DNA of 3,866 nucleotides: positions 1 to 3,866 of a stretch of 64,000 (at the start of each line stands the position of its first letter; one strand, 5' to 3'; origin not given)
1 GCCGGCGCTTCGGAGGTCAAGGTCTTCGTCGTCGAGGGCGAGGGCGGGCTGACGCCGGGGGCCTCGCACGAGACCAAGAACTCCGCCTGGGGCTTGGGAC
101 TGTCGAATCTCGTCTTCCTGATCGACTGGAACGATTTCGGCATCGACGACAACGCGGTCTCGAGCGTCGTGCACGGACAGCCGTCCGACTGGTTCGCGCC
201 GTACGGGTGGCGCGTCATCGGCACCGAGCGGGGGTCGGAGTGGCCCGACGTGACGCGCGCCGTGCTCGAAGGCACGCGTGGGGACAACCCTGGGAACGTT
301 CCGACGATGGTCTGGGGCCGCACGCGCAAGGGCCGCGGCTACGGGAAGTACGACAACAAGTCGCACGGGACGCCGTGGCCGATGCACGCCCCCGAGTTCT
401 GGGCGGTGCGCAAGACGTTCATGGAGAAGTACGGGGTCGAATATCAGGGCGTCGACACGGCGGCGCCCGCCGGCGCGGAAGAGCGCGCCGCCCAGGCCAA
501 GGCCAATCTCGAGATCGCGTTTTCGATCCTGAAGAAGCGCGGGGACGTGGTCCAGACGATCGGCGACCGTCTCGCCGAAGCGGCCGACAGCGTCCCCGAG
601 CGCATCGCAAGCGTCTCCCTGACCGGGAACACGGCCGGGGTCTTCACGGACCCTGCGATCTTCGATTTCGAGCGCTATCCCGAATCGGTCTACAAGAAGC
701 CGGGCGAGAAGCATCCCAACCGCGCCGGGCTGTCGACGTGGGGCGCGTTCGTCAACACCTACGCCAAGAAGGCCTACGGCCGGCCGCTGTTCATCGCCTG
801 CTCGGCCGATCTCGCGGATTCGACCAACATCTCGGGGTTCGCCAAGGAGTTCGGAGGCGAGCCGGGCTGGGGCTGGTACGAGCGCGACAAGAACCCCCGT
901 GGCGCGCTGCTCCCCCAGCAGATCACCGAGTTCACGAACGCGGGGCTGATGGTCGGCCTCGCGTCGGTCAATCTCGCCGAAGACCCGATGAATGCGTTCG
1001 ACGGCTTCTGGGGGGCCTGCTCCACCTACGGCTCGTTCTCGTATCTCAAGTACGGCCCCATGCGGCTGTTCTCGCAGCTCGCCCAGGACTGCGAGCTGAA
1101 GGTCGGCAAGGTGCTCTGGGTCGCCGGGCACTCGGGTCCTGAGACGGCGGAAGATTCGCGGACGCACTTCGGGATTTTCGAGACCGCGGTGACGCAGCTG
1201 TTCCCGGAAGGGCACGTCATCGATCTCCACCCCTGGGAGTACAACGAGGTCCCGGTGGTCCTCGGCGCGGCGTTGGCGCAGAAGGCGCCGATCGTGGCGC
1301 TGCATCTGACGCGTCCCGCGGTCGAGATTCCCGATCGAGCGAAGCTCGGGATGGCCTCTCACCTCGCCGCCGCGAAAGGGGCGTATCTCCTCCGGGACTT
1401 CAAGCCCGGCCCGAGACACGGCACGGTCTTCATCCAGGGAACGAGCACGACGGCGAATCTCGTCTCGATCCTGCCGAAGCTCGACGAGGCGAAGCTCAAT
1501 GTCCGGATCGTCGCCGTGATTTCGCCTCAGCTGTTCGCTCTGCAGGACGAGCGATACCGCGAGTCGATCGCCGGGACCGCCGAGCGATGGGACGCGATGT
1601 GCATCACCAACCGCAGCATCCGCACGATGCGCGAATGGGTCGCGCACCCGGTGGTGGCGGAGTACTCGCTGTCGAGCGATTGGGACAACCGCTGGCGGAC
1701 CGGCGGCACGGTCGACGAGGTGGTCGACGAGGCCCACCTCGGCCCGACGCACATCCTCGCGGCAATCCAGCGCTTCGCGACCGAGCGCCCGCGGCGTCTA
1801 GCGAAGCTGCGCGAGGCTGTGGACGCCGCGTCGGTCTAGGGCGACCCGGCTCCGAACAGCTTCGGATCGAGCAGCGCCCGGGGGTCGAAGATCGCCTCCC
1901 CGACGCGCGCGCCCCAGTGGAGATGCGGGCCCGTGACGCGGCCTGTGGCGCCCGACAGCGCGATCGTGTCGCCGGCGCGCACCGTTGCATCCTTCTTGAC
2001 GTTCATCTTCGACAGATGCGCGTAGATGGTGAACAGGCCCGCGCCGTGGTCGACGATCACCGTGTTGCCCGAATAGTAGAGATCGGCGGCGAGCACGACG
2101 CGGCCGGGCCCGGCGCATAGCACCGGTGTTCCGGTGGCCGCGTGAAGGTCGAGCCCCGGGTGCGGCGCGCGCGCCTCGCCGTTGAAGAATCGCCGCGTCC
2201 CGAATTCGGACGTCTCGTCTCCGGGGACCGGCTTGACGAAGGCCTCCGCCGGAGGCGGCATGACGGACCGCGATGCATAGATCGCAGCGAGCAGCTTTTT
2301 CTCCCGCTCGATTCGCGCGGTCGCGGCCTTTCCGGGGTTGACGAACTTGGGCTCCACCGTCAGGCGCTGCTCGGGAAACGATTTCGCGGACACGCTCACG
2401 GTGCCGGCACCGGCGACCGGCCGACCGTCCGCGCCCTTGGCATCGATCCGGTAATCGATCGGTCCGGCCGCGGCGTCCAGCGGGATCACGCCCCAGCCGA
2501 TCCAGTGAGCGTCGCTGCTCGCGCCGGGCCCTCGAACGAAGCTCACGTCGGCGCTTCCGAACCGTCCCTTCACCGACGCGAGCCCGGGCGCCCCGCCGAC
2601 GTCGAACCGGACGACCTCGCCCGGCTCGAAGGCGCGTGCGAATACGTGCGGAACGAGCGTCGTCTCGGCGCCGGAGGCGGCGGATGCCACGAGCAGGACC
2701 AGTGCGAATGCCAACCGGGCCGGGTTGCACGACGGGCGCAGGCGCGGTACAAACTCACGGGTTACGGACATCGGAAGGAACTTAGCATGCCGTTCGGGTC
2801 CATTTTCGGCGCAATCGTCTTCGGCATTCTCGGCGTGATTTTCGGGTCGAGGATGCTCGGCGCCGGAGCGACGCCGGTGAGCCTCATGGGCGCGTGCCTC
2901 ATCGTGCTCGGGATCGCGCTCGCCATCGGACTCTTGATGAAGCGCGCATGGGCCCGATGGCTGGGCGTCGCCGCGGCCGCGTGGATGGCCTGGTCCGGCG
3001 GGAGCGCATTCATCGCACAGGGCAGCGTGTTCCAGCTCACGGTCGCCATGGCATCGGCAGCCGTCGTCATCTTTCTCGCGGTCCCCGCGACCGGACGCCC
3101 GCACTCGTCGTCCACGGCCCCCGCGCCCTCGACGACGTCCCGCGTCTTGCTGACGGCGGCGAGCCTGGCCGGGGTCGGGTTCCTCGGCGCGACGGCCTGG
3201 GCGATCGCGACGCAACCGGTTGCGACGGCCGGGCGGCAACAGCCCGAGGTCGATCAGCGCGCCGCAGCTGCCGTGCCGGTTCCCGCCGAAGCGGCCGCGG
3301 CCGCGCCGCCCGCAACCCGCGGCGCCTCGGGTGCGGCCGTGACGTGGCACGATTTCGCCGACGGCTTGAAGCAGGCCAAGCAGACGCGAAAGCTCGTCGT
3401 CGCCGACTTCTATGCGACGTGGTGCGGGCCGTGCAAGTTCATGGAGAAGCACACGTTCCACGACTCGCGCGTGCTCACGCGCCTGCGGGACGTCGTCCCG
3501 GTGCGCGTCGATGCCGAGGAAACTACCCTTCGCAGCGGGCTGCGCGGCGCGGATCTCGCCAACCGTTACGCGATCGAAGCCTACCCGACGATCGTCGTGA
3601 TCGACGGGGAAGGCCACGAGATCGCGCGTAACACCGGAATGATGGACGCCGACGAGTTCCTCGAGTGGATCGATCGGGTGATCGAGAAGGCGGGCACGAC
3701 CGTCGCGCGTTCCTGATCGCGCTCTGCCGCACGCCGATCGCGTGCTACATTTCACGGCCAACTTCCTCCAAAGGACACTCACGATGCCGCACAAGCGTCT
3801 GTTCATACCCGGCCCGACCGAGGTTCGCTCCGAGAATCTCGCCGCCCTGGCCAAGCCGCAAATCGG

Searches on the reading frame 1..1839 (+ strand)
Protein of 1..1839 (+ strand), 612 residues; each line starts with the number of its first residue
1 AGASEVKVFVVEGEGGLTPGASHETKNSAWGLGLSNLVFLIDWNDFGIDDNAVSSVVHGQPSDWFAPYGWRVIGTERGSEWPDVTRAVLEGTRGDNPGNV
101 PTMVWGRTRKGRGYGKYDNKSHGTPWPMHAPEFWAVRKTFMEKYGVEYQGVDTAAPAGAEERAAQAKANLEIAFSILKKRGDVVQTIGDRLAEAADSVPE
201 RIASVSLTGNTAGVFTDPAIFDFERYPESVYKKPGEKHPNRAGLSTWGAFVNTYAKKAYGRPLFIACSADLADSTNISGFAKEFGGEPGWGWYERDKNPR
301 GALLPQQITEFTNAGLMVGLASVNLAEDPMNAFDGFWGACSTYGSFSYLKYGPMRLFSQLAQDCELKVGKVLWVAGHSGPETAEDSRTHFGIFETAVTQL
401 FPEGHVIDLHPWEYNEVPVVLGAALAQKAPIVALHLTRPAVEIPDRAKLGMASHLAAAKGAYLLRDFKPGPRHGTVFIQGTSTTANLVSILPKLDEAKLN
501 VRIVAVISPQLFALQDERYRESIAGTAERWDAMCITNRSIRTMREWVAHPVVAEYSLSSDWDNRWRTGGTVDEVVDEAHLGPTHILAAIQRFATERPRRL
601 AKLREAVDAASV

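Call 24: search_protein_families(library=pfam, proteins=[window:1-1839:+], max_evalue=0.0001)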
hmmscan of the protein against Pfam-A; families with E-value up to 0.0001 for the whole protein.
window:1-1839:+ (612 aa): 2 families
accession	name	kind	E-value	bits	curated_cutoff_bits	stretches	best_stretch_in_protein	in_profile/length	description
PF00456.26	Transketolase_N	-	1.1e-10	41.5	22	1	6-139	145-274/334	Transketolase, thiamine diphosphate binding domain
PF02779.29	Transket_pyr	-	3.6e-06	27.2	27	1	244-440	3-171/174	Transketolase, pyrimidine binding domain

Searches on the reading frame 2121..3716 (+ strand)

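Call 24: search_protein_families(library=pfam, proteins=[window:2121-3716:+], max_evalue=0.0001)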
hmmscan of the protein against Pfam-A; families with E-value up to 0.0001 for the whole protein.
window:2121-3716:+ (531 aa): 4 families
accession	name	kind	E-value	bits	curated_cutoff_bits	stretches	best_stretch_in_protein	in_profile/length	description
PF13098.12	Thioredoxin_2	-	2.8e-13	50.5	27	1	419-517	1-104/104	Thioredoxin-like domain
PF00085.26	Thioredoxin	-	3.6e-12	46.6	23.5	1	416-518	14-102/103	Thioredoxin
PF13899.12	Thioredoxin_7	-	1.9e-10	41.1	27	1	409-495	2-82/83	Thioredoxin-like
PF03190.21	Thioredox_DsbH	-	8.1e-06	26.3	27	1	405-467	18-82/163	Protein of unknown function, DUF255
